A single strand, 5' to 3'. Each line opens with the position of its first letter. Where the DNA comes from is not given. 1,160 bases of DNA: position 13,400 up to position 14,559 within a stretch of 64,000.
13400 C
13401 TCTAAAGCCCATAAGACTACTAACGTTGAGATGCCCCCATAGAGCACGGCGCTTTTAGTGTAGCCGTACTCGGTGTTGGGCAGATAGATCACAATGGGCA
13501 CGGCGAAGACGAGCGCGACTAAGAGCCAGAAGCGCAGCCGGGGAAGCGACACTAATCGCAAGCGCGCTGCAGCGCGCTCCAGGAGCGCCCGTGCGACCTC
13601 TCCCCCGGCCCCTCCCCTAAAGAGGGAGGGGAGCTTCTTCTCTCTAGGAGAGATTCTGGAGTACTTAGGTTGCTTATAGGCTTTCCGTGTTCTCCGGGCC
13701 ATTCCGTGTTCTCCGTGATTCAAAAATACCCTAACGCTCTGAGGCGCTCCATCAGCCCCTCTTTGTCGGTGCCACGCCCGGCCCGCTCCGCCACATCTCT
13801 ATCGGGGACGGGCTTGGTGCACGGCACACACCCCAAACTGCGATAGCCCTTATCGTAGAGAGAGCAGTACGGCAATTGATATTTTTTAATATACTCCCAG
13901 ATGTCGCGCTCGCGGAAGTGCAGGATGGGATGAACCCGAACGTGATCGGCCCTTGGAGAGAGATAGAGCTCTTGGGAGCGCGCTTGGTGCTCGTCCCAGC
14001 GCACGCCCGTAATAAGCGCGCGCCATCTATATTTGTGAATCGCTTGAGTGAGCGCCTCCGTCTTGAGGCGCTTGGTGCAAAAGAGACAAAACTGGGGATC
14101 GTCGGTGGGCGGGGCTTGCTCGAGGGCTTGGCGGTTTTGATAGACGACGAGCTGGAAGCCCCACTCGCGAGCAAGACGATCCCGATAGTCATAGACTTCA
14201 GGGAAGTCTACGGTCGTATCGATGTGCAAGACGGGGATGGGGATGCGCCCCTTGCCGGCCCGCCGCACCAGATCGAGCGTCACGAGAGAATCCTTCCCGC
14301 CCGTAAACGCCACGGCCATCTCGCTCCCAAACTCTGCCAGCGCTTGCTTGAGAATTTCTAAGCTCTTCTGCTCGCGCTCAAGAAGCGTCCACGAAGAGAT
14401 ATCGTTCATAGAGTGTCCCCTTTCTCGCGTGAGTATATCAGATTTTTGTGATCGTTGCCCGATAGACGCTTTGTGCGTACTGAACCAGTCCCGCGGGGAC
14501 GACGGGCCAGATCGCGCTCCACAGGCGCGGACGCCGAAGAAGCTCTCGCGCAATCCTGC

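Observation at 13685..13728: CACGGA hexamer-array element present at two gene junctions (copy 1 of 2)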

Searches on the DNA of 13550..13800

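Call 11: search_rna_families(source=window, start=13550, end=13800, threshold=evalue, max_evalue=10)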
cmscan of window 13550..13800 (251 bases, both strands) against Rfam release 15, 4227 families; matches with E-value up to 10: 2.
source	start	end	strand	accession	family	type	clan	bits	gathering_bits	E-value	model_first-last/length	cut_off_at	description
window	13563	13661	+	RF02203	WT1-AS_1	Gene; lncRNA;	-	20.2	40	0.98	1-109/109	no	WT1 antisense RNA conserved region 1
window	13595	13634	-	RF01762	whalefall-1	Gene; sRNA;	-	14.6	37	0.29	1-56/56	no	Whalefall-1 RNA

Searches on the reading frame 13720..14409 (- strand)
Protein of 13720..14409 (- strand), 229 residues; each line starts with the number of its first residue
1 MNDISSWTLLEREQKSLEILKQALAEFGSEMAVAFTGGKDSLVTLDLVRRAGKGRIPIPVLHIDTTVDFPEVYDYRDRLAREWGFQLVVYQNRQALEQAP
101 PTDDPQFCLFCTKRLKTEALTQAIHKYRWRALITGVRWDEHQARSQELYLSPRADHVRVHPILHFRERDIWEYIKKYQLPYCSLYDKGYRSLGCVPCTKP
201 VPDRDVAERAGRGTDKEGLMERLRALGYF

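Call 41: find_encoding_contigs(protein=window:13720-14409:-, flank=4000, max_places=10)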
Protein window:13720-14409:- (229 aa): no gene with exactly this product is on record in the collection.

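Call 42: find_homologous_proteins(query=window:13720-14409:-, max_evalue=1e-20)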
Query window:13720-14409:- (229 aa): 2201 proteins with E <= 1e-20 among 3230 candidates; the best 120 are listed.
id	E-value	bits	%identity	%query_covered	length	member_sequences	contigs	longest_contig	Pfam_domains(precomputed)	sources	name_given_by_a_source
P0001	2.0e-139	481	90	100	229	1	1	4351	PF01507.26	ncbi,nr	ncbi:MAG: phosphoadenosine phosphosulfate reductase family protein [Candidatus Bipolaricaulota bacte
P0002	1.6e-136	471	88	100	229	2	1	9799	PF01507.26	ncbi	ncbi:MAG: phosphoadenosine phosphosulfate reductase family protein [Candidatus Bipolaricaulia bacter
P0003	2.1e-132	458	85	100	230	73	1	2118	PF01507.26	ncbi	-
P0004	3.4e-129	447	83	100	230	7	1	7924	PF01507.26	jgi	-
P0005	5.3e-128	443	83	100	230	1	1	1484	PF01507.26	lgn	-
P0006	3.9e-126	437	82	100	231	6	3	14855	PF01507.26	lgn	-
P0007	5.3e-125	434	81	100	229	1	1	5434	PF01507.26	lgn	-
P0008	1.4e-119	416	79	97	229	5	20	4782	PF01507.26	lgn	-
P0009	4.7e-117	408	75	99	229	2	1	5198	PF01507.26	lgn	-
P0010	1.6e-116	406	76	100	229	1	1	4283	PF01507.26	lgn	-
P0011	1.6e-115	403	75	99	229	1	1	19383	PF01507.26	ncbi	-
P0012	1.3e-103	364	67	99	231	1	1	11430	PF01507.26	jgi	jgi:phosphoadenosine phosphosulfate reductase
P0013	3.4e-98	346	63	97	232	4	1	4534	PF01507.26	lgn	-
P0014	1.2e-97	344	63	98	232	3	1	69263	PF01507.26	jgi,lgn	jgi:phosphoadenosine phosphosulfate reductase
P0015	8.0e-97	341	69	100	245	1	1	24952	PF01507.26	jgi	jgi:phosphoadenosine phosphosulfate reductase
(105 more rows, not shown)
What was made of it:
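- The closest protein relatives are named Bipolaricaulota or Bipolaricaulia (call 42).
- Tried and rejected: The exact-protein look-up of the PAPS reductase failed (call 41), so I reached the orthologues through a homology search instead (call 42).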

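Call 43: find_encoding_contigs(protein=P0002, flank=3500, max_places=3)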
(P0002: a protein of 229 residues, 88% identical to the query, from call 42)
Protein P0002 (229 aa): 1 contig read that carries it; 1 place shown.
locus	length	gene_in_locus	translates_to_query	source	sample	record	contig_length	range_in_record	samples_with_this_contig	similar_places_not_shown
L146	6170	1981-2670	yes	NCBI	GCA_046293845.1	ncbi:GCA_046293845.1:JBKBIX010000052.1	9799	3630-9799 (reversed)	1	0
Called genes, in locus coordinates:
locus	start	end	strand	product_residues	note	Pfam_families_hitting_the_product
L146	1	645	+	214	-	?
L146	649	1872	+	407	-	PF00890:FAD_binding_2 (weak), PF01134:GIDA, PF01266:DAO (weak), PF01494:FAD_binding_3, PF01946:Thi4 (weak), PF03486:HI0933_like, PF05834:Lycopene_cycl (weak), PF12831:FAD_oxidored, +3 more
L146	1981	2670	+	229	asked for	PF01507:PAPS_reduct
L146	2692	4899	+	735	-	PF14559:TPR_19 (faint), PF04932:Wzy_C, PF13174:TPR_6 (faint), PF13424:TPR_12 (faint), PF13428:TPR_14 (faint), PF13432:TPR_16, PF00515:TPR_1 (weak), PF07719:TPR_2 (weak), +1 more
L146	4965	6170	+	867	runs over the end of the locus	PF07517:SecA_DEAD, PF00270:DEAD (weak), PF01043:SecA_PP_bind, PF21090:P-loop_SecA, PF00271:Helicase_C (faint), PF21090:P-loop_SecA, PF07516:SecA_SW, PF02810:SEC-C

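Call 44: find_encoding_contigs(protein=P0006, flank=3500, max_places=3)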
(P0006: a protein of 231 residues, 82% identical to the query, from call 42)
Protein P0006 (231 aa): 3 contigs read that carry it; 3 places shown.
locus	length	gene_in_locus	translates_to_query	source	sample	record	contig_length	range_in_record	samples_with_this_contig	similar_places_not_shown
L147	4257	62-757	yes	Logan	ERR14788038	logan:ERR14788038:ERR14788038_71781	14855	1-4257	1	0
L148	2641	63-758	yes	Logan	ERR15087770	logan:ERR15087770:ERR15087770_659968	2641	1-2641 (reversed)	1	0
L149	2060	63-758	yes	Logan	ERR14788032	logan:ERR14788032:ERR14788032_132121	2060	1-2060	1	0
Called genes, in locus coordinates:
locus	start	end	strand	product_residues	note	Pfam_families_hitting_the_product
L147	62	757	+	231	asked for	PF01507:PAPS_reduct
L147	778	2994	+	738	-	PF04932:Wzy_C, PF13432:TPR_16 (faint), PF13424:TPR_12 (faint), PF07721:TPR_4 (faint), PF13174:TPR_6 (faint), PF13181:TPR_8 (faint), PF07719:TPR_2 (weak), PF14559:TPR_19 (weak), +5 more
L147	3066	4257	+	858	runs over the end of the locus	PF07517:SecA_DEAD, PF00270:DEAD (weak), PF01043:SecA_PP_bind, PF21090:P-loop_SecA, PF07516:SecA_SW, PF02810:SEC-C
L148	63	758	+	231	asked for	PF01507:PAPS_reduct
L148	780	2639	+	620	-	?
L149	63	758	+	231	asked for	PF01507:PAPS_reduct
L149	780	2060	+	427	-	?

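Call 45: find_encoding_contigs(protein=P0011, flank=3500, max_places=3)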
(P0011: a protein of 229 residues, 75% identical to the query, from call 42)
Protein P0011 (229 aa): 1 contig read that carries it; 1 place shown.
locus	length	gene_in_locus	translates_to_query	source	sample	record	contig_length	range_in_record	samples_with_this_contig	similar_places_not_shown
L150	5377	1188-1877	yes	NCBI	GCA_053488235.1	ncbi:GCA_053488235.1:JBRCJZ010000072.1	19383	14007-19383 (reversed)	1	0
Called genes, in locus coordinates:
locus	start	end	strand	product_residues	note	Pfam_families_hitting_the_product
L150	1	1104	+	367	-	?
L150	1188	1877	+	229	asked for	PF01507:PAPS_reduct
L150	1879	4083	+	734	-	PF04932:Wzy_C, PF13432:TPR_16 (faint), PF00515:TPR_1 (faint), PF07719:TPR_2 (faint), PF13174:TPR_6 (faint), PF13424:TPR_12 (faint), PF13181:TPR_8 (faint), PF14559:TPR_19 (faint), +1 more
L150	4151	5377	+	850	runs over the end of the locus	PF07517:SecA_DEAD, PF00270:DEAD (faint), PF01043:SecA_PP_bind, PF00271:Helicase_C (weak), PF21090:P-loop_SecA, PF07516:SecA_SW, PF02810:SEC-C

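Call 46: find_encoding_contigs(protein=P0012, flank=3500, max_places=3)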
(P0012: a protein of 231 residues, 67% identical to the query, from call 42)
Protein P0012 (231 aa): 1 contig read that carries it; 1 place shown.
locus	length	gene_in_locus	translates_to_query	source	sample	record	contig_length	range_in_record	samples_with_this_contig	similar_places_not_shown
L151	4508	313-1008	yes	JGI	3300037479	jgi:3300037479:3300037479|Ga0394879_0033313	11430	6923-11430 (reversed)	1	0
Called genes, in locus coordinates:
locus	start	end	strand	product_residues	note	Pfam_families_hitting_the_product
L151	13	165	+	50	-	-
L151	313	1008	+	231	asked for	PF01507:PAPS_reduct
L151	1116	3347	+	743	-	PF04932:Wzy_C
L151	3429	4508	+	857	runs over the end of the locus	PF07517:SecA_DEAD, PF00270:DEAD (weak), PF01043:SecA_PP_bind, PF21090:P-loop_SecA, PF00271:Helicase_C (weak), PF21090:P-loop_SecA, PF07516:SecA_SW, PF02810:SEC-C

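Call 71: search_protein_families(library=pfam, proteins=[window:13720-14409:-], max_evalue=0.001)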
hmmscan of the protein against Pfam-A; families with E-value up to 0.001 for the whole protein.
window:13720-14409:- (229 aa): 1 family
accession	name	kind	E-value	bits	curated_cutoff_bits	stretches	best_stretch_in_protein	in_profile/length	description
PF01507.26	PAPS_reduct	-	2.7e-45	155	22.5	1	31-200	2-175/175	Phosphoadenosine phosphosulfate reductase domain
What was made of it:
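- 13720..13722 (-): The head TGA, which is the stop codon of the PAPS-reductase-family gene (CDS 13720..14409). Pfam PAPS_reduct, E 2.7e-45 (call 71).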
